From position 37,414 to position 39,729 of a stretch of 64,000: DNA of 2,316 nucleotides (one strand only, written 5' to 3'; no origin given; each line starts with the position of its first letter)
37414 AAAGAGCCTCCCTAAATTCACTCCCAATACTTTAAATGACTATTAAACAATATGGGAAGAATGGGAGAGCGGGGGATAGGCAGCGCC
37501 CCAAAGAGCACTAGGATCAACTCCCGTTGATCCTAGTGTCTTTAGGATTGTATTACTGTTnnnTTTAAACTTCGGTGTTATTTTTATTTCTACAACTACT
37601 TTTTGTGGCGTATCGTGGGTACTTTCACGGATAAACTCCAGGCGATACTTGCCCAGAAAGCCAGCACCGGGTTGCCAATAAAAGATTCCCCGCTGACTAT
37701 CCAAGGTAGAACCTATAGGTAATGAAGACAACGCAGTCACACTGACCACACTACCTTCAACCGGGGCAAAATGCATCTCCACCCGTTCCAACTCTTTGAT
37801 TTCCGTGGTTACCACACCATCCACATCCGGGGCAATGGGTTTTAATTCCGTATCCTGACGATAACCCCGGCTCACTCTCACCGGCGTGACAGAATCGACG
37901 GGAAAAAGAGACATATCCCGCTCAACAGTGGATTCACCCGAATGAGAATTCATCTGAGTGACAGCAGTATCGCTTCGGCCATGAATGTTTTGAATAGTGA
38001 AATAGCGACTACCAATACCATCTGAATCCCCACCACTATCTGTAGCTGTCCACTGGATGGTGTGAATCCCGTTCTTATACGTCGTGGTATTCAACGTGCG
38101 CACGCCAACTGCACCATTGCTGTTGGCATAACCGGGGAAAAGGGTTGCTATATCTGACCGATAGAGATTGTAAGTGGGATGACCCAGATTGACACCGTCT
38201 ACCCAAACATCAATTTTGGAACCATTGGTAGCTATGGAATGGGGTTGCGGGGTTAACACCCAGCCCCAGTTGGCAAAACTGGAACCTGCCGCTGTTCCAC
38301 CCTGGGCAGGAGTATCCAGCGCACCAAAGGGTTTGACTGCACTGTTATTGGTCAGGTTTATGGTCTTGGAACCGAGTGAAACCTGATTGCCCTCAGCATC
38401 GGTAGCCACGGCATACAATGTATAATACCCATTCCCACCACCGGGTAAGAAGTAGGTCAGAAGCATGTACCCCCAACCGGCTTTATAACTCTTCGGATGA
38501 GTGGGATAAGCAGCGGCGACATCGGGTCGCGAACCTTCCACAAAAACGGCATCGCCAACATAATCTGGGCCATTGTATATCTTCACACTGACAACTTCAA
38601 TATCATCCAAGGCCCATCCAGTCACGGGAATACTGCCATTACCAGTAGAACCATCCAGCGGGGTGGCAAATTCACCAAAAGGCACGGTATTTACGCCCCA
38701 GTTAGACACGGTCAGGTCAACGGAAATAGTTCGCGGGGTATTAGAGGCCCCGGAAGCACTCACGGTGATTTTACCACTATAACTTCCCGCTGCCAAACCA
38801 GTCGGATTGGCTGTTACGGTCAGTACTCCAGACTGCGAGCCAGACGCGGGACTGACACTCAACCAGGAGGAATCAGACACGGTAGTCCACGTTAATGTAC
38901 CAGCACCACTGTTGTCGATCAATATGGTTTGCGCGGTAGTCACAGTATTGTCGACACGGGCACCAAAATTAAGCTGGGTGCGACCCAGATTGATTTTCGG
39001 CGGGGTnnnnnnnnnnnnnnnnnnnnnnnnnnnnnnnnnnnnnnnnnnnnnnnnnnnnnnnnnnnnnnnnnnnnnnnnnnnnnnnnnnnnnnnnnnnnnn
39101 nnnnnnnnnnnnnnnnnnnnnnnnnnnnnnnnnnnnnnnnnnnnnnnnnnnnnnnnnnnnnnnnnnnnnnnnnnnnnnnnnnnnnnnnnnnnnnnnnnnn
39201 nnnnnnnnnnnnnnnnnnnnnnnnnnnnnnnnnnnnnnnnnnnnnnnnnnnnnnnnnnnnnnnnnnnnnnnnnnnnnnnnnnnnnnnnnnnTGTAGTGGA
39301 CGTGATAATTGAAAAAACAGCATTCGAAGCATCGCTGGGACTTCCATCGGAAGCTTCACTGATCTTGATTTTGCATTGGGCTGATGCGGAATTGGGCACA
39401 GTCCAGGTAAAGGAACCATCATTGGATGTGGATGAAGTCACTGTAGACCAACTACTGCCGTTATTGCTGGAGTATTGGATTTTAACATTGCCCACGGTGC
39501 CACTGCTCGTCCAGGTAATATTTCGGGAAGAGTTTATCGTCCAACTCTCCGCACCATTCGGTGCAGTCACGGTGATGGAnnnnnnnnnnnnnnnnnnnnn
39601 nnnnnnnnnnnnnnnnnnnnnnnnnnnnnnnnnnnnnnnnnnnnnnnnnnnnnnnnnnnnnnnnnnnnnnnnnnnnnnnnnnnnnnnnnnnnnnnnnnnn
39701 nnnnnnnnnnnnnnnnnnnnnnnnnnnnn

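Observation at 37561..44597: Tandem secreted S8 serine protease and metzincin sharing a near-identical ~400-aa C-terminal module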

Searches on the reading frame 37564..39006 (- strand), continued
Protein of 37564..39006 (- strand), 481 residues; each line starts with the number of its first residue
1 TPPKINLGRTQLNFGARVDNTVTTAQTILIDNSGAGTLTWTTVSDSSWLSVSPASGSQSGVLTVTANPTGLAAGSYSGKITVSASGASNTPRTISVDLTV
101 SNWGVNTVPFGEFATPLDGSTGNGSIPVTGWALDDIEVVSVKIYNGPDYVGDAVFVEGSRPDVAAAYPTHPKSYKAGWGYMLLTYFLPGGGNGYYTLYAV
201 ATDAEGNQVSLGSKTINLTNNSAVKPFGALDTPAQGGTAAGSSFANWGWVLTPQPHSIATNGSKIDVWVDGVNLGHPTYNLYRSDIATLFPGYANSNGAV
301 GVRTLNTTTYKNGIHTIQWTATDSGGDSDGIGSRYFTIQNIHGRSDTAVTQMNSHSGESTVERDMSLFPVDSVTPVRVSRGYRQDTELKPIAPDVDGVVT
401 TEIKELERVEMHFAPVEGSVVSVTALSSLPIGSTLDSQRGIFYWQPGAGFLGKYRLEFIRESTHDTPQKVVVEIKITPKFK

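Call 68: fold_search(model_id=the predicted structure, library=pdb)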
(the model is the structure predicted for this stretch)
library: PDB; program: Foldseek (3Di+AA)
matches with E <= 10: 1893; with E <= 0.001: 553
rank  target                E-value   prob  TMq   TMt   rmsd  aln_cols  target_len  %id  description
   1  9ijj_C                3.7e-14  1.00  0.19  0.10  45.4       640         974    8  In situ structure of the central apparatus in mouse sperm axoneme. (released 2025-06-04)
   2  3b43                  1.2e-13  1.00  0.16  0.14  34.9       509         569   12  I-band fragment I65-I70 from titin (released 2008-01-22)
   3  7som_D                2.1e-13  1.00  0.19  0.09  20.9       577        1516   10  Ciliary C2 central pair apparatus isolated from Chlamydomonas reinhardtii (released 2022-04-13)
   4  7sqc_2B               2.9e-13  1.00  0.18  0.12  55.6       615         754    9  Ciliary C1 central pair apparatus isolated from Chlamydomonas reinhardtii (released 2022-04-13)
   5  7sqc_2A               6.3e-13  1.00  0.19  0.13  43.7       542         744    9  Ciliary C1 central pair apparatus isolated from Chlamydomonas reinhardtii (released 2022-04-13)
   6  7sqc_O0               6.6e-13  1.00  0.19  0.09  42.3       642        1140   11  Ciliary C1 central pair apparatus isolated from Chlamydomonas reinhardtii (released 2022-04-13)
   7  9ijj_4I               1.1e-12  1.00  0.18  0.03  41.0       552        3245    8  In situ structure of the central apparatus in mouse sperm axoneme. (released 2025-06-04)
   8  6vfp_A                1.3e-12  1.00  0.16  0.17  46.1       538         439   12  Crystal structure of human protocadherin 1 EC1-EC4 (released 2020-03-11)
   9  9ijj_h                2.3e-12  1.00  0.18  0.07  28.7       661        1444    9  In situ structure of the central apparatus in mouse sperm axoneme. (released 2025-06-04)
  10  4y61_A                2.8e-12  1.00  0.19  0.22  40.7       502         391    9  Crystal structure of the complex between Slitrk2 LRR1 and PTP delta Ig1-Fn1 (released 2015-06-03)
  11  7sqc_F1               4.0e-12  1.00  0.17  0.17  39.1       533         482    9  Ciliary C1 central pair apparatus isolated from Chlamydomonas reinhardtii (released 2022-04-13)
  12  9ijj_4G               4.9e-12  1.00  0.22  0.04  35.0       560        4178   11  In situ structure of the central apparatus in mouse sperm axoneme. (released 2025-06-04)
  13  4yfd_A                7.8e-12  1.00  0.20  0.20  31.1       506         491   10  Crystal structure PTP delta Ig1-Fn2 in complex with IL-1RAcP (released 2015-05-06)
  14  9ijj_4H               1.1e-11  1.00  0.21  0.05  35.6       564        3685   10  In situ structure of the central apparatus in mouse sperm axoneme. (released 2025-06-04)
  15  9ijj_4J               1.3e-11  1.00  0.19  0.14  38.7       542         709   11  In situ structure of the central apparatus in mouse sperm axoneme. (released 2025-06-04)
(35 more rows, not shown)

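Call 70: search_solved_structures(query=A3, max_evalue=1)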
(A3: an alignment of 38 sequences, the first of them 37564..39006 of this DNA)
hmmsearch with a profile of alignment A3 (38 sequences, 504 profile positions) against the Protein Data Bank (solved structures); distinct sequences matched with E-value up to 1: 6.
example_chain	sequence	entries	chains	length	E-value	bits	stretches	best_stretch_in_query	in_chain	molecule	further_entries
4zmh_A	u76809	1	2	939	0.00048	22.1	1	43-113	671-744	Uncharacterized protein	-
9s8x_A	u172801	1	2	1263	0.0038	19.1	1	54-94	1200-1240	Sulfatase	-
8va4_A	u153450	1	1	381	0.055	15.3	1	44-114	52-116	Glycoside hydrolase family 16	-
3zmr_A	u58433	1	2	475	0.1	14.4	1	54-108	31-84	CELLULASE (GLYCOSYL HYDROLASE FAMILY 5)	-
2ae8_A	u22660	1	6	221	0.19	13.6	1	19-149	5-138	Imidazoleglycerol-phosphate dehydratase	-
8snb_1T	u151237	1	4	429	0.59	11.9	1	395-480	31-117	Protein FAM166B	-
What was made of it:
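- BACON domains occur on glycan-active enzymes; the PDB matches are BoGH5A, GH115, GH16 and a sulfatase (call 70).
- Tried and rejected: PDB sequence search: only BACON matches (call 70).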

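Call 77: find_encoding_contigs(protein=P0179, flank=10000, max_places=1)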
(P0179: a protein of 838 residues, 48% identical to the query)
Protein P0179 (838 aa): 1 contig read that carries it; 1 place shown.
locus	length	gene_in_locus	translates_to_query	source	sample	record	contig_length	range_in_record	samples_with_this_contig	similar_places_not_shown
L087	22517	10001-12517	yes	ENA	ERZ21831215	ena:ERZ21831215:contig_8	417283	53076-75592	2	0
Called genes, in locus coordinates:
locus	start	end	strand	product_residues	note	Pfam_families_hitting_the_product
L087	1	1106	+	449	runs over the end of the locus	PF02310:B12-binding, PF04055:Radical_SAM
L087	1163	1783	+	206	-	PF01712:dNK, PF13238:AAA_18 (weak)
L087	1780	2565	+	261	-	PF01887:SAM_HAT_N, PF20257:SAM_HAT_C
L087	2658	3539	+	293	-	PF02163:Peptidase_M50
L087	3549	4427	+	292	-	-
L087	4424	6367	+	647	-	PF00912:Transgly, PF00905:Transpeptidase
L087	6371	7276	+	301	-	PF00294:PfkB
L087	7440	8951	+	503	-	PF00474:SSF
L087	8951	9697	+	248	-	PF08032:SpoU_sub_bind, PF00588:SpoU_methylase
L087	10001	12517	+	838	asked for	PF19190:BACON_2 (weak), PF17957:Big_7 (faint), PF13860:FlgD_ig, PF18962:Por_Secre_tail (weak)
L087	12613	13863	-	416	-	PF00593:TonB_dep_Rec_b-barrel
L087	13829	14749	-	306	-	PF13620:CarboxypepD_reg, PF13715:CarbopepD_reg_2, PF07715:Plug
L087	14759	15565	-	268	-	-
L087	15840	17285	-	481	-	PF03349:Toluene_X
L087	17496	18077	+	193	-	PF00440:TetR_N, PF08359:TetR_C_4, PF17932:TetR_C_24, PF17938:TetR_C_29 (faint)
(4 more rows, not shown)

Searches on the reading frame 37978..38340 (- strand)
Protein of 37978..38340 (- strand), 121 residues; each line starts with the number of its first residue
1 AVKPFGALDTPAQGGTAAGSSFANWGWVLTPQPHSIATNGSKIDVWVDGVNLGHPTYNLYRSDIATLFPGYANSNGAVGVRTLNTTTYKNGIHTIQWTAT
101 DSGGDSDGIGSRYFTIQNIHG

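Call 12: search_protein_families(library=pfam, proteins=[window:37978-38340:-], max_evalue=10)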
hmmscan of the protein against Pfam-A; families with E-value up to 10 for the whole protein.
seq(121 aa): 1 family
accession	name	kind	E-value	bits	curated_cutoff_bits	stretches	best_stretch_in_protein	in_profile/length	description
PF13860.13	FlgD_ig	-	0.02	15.3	27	1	71-106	29-63/79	FlgD Ig-like domain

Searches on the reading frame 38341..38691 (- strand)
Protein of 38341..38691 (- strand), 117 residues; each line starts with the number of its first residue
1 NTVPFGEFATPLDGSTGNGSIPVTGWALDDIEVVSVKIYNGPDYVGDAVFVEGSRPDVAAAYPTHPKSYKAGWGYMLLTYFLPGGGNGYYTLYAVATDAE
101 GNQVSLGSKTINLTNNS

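Call 12: search_protein_families(library=pfam, proteins=[window:38341-38691:-], max_evalue=10)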
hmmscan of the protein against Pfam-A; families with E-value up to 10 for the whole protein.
seq(117 aa): 1 family
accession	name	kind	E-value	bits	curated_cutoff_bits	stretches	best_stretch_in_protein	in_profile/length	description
PF17957.7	Big_7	-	1.3e-05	26.2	24.1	1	4-42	1-41/70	Bacterial Ig domain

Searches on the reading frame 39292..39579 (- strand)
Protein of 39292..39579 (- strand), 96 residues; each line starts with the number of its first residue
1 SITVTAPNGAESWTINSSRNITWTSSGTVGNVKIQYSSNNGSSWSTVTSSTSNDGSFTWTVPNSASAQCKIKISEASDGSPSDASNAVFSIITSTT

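Call 12: search_protein_families(library=pfam, proteins=[window:39292-39579:-], max_evalue=10)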
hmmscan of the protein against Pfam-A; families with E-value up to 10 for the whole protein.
seq(96 aa): 8 families
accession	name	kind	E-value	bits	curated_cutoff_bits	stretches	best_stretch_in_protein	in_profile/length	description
PF10342.15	Kre9_KNH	-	5.7e-05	24.2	24.6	1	7-69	2-69/94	Kre9/KNH-like N-terminal Ig-like domain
PF21471.3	Reelin_subrepeat-B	-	0.002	18.3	27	1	30-75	58-108/127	Reelin subrepeat B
PF02369.22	Big_1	-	0.0038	17.7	34.9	1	29-77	33-82/93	Bacterial Ig-like domain (group 1)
PF22633.2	F5_F8_type_C_2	-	0.011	16.8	27.8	1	20-66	36-85/91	NedA-like, galactose-binding domain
PF17957.7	Big_7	-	0.025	15.6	24.1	1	1-68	2-65/70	Bacterial Ig domain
PF16656.11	Pur_ac_phosph_N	-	0.051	14.6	30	2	15-52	10-48/93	Purple acid Phosphatase, N-terminal domain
PF03174.19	CHB_HEX_C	-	0.21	12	23.6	1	32-51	35-55/76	Chitobiase/beta-hexosaminidase C-terminal domain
PF21602.3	GldM_3rd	-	0.22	12.3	25.2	1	28-91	26-81/82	GldM third domain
